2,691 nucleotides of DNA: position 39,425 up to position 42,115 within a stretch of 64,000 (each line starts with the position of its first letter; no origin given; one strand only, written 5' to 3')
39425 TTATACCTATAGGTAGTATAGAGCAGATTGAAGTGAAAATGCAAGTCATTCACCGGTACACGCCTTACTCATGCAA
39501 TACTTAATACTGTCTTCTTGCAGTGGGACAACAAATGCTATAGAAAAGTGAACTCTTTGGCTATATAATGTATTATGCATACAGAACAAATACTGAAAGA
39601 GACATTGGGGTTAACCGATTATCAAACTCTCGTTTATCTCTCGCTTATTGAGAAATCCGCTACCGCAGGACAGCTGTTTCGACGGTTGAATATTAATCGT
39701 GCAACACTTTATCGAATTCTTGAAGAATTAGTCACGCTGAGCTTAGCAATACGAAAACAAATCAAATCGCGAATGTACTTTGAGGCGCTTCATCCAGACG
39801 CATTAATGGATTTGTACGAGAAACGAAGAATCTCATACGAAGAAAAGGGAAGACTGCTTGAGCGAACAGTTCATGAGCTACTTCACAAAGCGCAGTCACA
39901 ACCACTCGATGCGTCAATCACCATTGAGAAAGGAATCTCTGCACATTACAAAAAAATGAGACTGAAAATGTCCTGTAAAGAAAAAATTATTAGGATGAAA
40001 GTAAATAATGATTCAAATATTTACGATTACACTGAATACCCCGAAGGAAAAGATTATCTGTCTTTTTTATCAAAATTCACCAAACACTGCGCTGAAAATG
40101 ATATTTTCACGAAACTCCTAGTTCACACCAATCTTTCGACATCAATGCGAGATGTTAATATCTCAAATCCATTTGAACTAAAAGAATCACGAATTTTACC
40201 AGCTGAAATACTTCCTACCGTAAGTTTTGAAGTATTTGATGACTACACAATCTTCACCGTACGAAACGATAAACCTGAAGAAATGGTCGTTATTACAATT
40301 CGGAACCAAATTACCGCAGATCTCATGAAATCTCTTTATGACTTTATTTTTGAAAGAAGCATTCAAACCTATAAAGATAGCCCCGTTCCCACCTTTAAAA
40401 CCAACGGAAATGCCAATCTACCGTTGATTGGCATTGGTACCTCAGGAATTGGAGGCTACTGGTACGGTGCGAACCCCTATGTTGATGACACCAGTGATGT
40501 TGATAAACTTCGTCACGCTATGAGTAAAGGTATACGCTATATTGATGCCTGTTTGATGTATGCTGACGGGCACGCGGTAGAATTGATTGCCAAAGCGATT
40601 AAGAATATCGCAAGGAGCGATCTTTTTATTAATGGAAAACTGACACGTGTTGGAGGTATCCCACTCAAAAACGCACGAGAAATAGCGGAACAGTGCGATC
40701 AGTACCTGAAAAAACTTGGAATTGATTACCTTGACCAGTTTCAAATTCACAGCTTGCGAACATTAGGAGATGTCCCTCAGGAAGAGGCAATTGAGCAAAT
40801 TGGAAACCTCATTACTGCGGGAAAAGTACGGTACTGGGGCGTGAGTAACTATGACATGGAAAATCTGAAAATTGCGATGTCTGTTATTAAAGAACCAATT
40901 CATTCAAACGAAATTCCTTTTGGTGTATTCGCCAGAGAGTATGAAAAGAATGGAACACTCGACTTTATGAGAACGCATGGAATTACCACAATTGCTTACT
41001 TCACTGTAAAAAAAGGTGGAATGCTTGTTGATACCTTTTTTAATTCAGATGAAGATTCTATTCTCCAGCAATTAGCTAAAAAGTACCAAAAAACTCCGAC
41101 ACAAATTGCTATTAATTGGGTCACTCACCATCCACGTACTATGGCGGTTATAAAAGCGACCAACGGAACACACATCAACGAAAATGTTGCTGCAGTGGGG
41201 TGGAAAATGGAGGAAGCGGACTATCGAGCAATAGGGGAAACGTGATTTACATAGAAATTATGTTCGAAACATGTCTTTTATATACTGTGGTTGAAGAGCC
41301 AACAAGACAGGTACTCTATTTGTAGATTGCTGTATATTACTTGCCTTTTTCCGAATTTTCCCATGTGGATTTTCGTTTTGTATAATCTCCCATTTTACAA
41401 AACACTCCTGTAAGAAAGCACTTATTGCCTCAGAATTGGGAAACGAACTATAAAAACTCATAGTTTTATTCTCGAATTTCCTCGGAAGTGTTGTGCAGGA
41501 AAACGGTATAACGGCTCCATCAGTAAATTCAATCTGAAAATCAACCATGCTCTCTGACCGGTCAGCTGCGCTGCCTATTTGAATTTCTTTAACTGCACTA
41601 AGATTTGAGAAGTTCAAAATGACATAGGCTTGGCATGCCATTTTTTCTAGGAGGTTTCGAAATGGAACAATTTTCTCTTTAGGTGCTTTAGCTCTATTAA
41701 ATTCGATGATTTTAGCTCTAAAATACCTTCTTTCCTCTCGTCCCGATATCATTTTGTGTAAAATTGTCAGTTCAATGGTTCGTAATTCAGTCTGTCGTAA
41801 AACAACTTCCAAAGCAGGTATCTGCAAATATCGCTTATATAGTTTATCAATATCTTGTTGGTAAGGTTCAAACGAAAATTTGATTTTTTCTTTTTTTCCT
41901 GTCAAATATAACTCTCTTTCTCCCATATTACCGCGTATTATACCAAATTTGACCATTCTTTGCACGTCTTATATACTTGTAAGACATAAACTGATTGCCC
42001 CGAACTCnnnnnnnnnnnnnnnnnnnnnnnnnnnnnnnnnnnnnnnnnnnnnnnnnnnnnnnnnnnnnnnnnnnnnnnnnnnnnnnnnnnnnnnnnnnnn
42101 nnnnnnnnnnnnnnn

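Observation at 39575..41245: TrmB-type winged-helix regulator fused in-frame to a full aldo/keto reductase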

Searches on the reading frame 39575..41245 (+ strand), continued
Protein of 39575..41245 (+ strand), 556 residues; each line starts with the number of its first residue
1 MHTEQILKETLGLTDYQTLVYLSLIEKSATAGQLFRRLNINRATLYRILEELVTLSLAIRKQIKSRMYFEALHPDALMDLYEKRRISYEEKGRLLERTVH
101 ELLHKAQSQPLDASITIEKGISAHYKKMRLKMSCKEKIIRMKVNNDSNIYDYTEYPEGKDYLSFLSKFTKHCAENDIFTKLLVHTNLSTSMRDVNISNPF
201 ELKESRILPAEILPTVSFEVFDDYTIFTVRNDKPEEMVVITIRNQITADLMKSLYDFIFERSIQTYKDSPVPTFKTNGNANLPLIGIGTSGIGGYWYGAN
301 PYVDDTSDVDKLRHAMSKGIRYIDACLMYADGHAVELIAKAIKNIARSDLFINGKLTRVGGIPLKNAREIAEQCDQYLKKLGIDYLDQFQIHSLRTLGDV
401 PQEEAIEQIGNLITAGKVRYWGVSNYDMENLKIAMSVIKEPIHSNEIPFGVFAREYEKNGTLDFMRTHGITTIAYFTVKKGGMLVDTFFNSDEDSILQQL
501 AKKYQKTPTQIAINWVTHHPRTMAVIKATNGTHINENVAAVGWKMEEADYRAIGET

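Call 34: find_related_loci(query=A1, collection=genome_contigs, flank=4000)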
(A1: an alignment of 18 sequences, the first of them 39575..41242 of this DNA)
Query A1 (556 aa) in genome_contigs; peptide patterns used: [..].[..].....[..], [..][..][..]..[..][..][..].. (x = any residue, [..] = any of these).
600 stretches matched a pattern (row limit reached: there are more); 553 encode a relative of the query (tblastn E <= 1e-3); the best 80 are kept; 80 distinct loci.
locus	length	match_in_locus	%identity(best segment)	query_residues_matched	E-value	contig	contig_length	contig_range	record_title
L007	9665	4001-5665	63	1-555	0e+0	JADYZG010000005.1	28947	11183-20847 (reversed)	MAG: bacterium isolate SJ560 c_000000209056, whole genome shotgun sequence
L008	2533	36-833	35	271-549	9e-49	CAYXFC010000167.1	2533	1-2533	MAG TPA_asm: uncultured Pseudomonadales bacterium isolate binchicken_co387_139 genome assembly, contig: NODE_60669_lengt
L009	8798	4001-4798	33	271-549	4e-45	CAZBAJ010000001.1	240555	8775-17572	MAG TPA_asm: uncultured Candidatus Saccharibacteria bacterium isolate SRP263991_co1_503 genome assembly, contig: NODE_13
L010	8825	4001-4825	33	271-553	9e-45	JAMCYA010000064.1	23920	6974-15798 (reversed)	MAG: Patescibacteria group bacterium isolate FK_Sedi_B_Bin.374 NODE_6921_length_23920_cov_4.72118, whole genome shotgun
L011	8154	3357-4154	34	271-549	6e-45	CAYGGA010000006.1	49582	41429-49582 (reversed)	MAG TPA_asm: uncultured Gammaproteobacteria bacterium isolate ERP113451_co3_23 genome assembly, contig: NODE_304_length_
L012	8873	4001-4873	33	252-555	1e-44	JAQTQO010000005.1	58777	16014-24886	MAG: Patescibacteria group bacterium isolate STB_141 NODE_1073_length_58777_cov_3.785200_Sandtown_B, whole genome shotgu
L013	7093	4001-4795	34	271-549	5e-44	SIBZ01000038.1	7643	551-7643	MAG: Candidatus Taylorbacteria bacterium isolate Baikal-deep-G190 BACOMB-C45317, whole genome shotgun sequence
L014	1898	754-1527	36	281-549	4e-44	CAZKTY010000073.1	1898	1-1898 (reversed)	MAG TPA_asm: uncultured Candidatus Saccharibacteria bacterium isolate SRP142039_co2_4 genome assembly, contig: NODE_1085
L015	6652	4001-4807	33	268-549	2e-42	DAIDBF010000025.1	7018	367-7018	MAG TPA_asm: bacterium isolate clean1859 k141_68611, whole genome shotgun sequence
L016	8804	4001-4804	34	275-556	4e-42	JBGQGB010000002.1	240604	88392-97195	MAG: Candidatus Doudnabacteria bacterium isolate OBJ2_061818_090_38 k141_2265806_length_240604_cov_20.0032, whole genome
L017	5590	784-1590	34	265-549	6e-42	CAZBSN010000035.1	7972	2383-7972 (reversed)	MAG TPA_asm: uncultured Candidatus Peribacteria bacterium isolate SRP136066_co1_220 genome assembly, contig: NODE_13650_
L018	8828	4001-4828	33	261-549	2e-41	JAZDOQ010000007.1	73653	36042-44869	MAG: Candidatus Gottesmanbacteria bacterium isolate MEGAHIT-group-0.784 k141_4419314, whole genome shotgun sequence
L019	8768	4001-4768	34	282-550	2e-41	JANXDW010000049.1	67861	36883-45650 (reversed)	MAG: Aigarchaeota archaeon isolate SKYB24 k141_262994, whole genome shotgun sequence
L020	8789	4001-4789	32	270-549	8e-41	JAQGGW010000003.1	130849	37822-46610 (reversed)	MAG: Candidatus Saccharibacteria bacterium isolate RYN_417 scaffold_369353, whole genome shotgun sequence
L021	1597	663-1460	35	271-549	3e-42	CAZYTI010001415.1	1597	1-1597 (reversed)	MAG TPA_asm: uncultured bacterium isolate binchicken_co97_67 genome assembly, contig: NODE_245500_length_1597_cov_2.3955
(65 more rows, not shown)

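Call 44: find_related_loci(query=A1, collection=metagenome_contigs, flank=3000)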
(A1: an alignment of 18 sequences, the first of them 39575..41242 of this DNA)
Query A1 (556 aa) in metagenome_contigs; peptide patterns used: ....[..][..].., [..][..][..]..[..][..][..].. (x = any residue, [..] = any of these).
600 stretches matched a pattern (row limit reached: there are more); 525 encode a relative of the query (tblastn E <= 1e-3); the best 80 are kept; 80 distinct loci.
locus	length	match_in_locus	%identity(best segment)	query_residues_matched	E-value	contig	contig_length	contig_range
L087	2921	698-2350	58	1-555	0e+0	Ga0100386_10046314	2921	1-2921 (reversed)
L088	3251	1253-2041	37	281-553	6e-49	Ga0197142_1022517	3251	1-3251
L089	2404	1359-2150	36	285-556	3e-47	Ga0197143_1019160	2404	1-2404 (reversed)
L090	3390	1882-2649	31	281-549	3e-46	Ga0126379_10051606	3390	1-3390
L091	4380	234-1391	31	154-549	2e-44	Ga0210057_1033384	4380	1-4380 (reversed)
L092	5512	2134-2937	35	271-549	2e-44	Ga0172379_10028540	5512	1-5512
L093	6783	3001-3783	36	275-549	3e-44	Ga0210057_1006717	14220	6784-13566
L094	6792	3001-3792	35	285-556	5e-44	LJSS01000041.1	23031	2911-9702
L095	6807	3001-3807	33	267-549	1e-43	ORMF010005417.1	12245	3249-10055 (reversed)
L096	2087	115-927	34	266-549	3e-44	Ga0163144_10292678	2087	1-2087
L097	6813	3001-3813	33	266-549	1e-43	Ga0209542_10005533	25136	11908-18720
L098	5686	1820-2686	33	256-549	2e-42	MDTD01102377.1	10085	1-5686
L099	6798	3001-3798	34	271-549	3e-42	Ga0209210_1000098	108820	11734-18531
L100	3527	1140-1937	32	271-549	1e-41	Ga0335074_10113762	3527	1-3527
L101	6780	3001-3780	34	282-555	1e-41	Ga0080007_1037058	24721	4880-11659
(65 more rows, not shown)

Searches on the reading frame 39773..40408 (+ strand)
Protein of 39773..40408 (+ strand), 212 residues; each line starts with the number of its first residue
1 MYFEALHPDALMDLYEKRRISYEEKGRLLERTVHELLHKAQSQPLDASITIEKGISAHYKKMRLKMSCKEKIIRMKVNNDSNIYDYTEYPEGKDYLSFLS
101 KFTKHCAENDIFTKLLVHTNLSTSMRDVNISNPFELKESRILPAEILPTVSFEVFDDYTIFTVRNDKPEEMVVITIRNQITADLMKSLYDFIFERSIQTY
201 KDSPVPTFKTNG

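Call 5: search_protein_families(library=pfam, proteins=[window:39773-40408:+], max_evalue=10)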
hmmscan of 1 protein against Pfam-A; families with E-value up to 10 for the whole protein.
seq(212 aa): 1 family
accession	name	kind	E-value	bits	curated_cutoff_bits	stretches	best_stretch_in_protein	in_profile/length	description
PF02330.21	MAM33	-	0.065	13.6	21.9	0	31-73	93-127/212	Mitochondrial glycoprotein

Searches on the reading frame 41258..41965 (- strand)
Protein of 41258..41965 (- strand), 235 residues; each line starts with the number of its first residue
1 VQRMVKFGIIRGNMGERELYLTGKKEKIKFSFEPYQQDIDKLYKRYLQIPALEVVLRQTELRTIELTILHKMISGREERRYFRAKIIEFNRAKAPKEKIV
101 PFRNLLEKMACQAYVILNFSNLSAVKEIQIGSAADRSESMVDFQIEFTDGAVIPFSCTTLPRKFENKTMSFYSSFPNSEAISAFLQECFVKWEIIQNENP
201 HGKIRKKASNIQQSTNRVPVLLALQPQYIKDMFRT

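Call 3: search_protein_families(library=pfam, proteins=[window:41258-41965:-], max_evalue=0.01)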
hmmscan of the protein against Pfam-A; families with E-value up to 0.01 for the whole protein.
window:41258-41965:- (235 aa): 0 families

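Call 4: search_protein_families(library=ncbifam, proteins=[window:41258-41965:-], max_evalue=0.01)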
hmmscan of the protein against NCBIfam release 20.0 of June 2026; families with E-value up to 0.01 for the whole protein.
window:41258-41965:- (235 aa): 0 families

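Call 73: search_protein_families(library=phrogs, proteins=[window:41258-41965:-], max_evalue=0.01)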
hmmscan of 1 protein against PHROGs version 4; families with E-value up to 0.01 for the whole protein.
window:41258-41965:- (235 aa): 0 families
